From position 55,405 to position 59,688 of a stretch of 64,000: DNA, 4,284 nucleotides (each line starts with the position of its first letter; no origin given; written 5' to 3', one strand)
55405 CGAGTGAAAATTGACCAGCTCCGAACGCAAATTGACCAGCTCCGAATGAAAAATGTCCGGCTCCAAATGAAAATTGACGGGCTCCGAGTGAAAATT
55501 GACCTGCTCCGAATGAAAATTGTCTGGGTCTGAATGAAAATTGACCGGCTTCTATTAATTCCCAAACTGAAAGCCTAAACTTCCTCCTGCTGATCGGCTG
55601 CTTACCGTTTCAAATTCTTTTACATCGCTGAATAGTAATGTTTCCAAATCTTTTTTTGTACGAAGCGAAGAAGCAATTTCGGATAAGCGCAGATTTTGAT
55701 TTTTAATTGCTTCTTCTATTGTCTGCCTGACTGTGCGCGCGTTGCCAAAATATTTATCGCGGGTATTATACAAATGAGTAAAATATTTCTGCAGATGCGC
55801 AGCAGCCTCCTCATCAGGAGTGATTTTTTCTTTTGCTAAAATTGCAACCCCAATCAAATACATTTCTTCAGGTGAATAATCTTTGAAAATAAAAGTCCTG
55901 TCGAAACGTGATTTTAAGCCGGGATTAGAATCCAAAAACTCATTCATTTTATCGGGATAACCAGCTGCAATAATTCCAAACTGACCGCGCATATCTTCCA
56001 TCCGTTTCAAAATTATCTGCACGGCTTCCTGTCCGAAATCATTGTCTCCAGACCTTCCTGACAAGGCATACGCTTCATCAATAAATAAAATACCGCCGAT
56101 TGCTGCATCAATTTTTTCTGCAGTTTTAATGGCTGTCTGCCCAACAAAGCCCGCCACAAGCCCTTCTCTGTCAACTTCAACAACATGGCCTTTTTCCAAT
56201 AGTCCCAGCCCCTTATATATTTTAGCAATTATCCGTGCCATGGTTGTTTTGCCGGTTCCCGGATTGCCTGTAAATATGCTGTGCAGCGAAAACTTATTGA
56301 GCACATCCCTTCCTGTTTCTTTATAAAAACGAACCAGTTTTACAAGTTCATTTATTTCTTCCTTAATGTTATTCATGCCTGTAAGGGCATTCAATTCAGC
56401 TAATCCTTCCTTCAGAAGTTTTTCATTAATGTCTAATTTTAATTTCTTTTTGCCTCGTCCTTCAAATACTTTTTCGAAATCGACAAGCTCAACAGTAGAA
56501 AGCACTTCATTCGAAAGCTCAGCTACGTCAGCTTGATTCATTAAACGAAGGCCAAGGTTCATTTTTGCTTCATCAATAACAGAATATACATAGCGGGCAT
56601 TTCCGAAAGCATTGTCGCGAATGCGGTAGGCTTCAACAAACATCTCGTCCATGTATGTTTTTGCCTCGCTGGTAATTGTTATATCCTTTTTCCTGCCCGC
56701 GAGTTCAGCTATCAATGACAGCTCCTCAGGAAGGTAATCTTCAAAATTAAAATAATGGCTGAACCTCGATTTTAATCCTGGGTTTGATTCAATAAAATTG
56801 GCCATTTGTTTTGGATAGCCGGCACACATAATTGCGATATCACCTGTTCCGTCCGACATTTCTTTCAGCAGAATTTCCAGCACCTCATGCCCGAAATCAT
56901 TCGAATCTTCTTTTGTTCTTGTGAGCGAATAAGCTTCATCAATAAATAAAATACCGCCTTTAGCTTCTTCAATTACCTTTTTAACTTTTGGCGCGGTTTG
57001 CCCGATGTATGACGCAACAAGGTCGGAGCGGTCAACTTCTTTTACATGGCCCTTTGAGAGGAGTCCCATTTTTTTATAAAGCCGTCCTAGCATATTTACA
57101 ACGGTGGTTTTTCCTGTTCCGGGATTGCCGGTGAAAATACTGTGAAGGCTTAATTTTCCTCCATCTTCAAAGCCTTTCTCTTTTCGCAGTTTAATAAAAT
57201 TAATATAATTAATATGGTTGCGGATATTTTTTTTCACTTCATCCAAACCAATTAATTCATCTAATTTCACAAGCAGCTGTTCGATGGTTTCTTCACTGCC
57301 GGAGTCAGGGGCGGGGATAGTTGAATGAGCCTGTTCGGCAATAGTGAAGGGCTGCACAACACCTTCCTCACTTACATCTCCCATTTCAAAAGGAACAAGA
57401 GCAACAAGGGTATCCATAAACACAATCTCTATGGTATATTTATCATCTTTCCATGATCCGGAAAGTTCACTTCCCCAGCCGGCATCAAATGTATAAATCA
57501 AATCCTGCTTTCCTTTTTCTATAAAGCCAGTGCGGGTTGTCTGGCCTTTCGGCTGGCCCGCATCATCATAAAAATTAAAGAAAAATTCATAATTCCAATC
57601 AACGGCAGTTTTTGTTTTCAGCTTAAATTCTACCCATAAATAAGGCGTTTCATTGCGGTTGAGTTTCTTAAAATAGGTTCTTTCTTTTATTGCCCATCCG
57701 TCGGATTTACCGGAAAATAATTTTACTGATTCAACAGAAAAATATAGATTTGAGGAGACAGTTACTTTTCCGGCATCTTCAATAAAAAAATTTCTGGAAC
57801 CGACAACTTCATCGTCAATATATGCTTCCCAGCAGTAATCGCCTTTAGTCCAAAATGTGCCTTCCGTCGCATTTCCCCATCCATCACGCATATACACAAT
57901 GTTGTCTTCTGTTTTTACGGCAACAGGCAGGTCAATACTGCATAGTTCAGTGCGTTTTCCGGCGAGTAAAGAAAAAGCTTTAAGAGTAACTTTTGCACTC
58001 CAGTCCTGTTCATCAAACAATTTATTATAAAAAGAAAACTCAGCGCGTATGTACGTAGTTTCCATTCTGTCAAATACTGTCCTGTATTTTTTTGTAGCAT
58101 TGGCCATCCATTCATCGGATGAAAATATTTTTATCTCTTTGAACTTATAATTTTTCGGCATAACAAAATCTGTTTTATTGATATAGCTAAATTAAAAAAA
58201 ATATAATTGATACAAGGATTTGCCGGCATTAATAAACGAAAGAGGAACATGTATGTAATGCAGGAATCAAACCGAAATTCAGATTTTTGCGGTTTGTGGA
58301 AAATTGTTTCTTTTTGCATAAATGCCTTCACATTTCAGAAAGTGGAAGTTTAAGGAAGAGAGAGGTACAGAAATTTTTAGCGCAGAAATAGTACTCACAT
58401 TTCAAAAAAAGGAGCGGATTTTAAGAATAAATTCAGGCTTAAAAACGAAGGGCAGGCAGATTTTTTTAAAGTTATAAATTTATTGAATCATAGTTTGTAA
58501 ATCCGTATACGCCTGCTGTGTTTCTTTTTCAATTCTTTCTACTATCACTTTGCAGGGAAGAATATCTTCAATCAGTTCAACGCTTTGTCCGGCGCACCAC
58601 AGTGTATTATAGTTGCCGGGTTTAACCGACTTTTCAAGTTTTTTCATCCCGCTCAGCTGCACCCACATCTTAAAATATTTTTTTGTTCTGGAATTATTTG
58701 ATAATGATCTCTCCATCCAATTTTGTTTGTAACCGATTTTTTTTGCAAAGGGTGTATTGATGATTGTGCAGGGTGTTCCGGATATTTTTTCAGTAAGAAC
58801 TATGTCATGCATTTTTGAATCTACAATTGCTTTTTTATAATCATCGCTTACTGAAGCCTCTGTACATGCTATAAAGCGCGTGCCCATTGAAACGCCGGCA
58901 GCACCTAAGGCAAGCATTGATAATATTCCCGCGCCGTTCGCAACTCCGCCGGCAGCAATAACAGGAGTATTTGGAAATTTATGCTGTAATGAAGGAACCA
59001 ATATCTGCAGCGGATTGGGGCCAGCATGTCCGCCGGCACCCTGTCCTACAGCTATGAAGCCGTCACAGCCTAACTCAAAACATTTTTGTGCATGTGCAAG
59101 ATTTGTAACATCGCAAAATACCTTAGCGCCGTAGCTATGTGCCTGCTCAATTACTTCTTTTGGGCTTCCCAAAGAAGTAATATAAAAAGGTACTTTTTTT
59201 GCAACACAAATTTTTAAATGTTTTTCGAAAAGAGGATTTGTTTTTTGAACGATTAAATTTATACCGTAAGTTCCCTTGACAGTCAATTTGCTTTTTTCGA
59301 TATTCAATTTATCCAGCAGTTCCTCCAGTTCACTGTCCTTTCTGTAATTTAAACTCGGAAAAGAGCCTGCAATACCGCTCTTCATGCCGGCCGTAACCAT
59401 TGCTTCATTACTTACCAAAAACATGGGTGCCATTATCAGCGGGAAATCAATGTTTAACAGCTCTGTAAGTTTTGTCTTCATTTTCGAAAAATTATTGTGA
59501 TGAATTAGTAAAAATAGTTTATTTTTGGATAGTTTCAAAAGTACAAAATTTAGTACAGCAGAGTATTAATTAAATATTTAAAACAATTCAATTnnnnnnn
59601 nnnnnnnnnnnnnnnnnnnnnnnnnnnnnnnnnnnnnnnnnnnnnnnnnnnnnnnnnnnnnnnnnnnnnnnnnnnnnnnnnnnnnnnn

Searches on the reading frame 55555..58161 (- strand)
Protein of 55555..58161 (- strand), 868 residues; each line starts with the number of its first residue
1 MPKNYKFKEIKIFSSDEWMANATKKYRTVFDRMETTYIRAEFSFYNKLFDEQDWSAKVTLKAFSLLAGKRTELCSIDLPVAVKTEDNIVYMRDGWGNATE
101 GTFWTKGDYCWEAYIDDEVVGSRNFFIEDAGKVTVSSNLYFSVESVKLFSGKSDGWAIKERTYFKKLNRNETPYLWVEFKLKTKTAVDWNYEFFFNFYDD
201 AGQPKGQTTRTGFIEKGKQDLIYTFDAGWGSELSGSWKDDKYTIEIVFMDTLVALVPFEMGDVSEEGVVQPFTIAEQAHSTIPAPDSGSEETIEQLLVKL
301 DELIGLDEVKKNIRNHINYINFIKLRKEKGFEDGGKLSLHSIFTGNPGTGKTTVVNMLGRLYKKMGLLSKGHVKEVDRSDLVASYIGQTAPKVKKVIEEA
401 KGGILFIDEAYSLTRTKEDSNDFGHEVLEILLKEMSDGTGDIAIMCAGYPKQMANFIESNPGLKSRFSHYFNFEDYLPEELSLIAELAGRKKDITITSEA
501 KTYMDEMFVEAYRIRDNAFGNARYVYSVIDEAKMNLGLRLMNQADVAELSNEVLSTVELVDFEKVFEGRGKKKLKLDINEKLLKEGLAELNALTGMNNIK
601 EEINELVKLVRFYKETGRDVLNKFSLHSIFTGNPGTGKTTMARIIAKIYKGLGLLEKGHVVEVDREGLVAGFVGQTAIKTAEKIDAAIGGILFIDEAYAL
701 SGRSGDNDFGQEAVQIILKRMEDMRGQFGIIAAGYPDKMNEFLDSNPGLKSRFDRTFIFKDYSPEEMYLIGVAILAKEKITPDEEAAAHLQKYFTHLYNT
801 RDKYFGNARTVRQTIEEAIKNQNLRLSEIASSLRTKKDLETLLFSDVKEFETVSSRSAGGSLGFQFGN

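Call 23: search_protein_families(library=pfam, proteins=[window:55555-58161:-], max_evalue=0.0001)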
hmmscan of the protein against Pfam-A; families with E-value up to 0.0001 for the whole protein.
window:55555-58161:- (868 aa): 13 families
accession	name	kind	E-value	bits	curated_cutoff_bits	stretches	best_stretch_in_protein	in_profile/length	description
PF00004.35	AAA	-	3.9e-35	121.6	21.2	2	342-471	2-127/131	ATPase family associated with various cellular activities (AAA)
PF17866.7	AAA_lid_6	-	3.6e-27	94.6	24.3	2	784-847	1-60/60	AAA lid domain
PF20720.3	nSTAND3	-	8e-09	35.8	27.2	0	342-425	21-89/155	Novel STAND NTPase 3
PF13604.12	AAA_30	-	5.8e-08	33.1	27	0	618-661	11-50/191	AAA domain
PF05496.18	RuvB_N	-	8.6e-08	32.5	27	0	626-653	34-61/159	Holliday junction DNA helicase RuvB P-loop domain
PF13245.12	AAA_19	-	9.7e-08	32.7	25.1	0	341-397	14-61/134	AAA domain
PF07728.20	AAA_5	-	3.4e-07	30.8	22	0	341-410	2-75/139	AAA domain (dynein-related subfamily)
PF13401.12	AAA_22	-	3.6e-07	31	27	0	342-364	9-31/130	AAA domain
PF13238.12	AAA_18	-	6.1e-06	27.1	29.4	0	630-657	3-25/128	AAA domain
PF03266.21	NTPase_1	-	6.8e-06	26.5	23.9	0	342-373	3-34/168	NTPase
PF13521.12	AAA_28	-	1.1e-05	26.1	27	0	342-361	3-22/164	AAA domain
PF01078.27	Mg_chelatase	-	4.1e-05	23.5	20.3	0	628-650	25-47/207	Magnesium chelatase, subunit ChlI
PF00005.33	ABC_tran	-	6.1e-05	24.1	25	0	343-374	16-43/137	ABC transporter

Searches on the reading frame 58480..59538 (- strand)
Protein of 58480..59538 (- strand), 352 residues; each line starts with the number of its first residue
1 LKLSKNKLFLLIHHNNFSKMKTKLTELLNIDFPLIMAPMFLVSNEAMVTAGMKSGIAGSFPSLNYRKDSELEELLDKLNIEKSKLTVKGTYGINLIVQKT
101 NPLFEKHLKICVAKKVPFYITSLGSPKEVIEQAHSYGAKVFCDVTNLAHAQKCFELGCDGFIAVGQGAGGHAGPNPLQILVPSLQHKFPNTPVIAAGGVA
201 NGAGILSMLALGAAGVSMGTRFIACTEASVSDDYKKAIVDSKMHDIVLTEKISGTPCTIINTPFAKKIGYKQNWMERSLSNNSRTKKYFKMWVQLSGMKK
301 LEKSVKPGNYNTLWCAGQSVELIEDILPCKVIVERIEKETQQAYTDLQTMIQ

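Call 23: search_protein_families(library=pfam, proteins=[window:58480-59538:-], max_evalue=0.0001)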
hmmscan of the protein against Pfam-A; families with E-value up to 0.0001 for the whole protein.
window:58480-59538:- (352 aa): 3 families
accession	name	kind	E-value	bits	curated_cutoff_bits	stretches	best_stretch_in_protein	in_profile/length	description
PF03060.21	NMO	-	6.4e-38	131.4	28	1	77-336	84-328/331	Nitronate monooxygenase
PF01070.24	FMN_dh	-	6.5e-06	25.9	24.9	1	145-225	227-308/350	FMN-dependent dehydrogenase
PF00478.31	IMPDH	-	5.5e-05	22.8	25.6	0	19-229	22-246/345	IMP dehydrogenase / GMP reductase domain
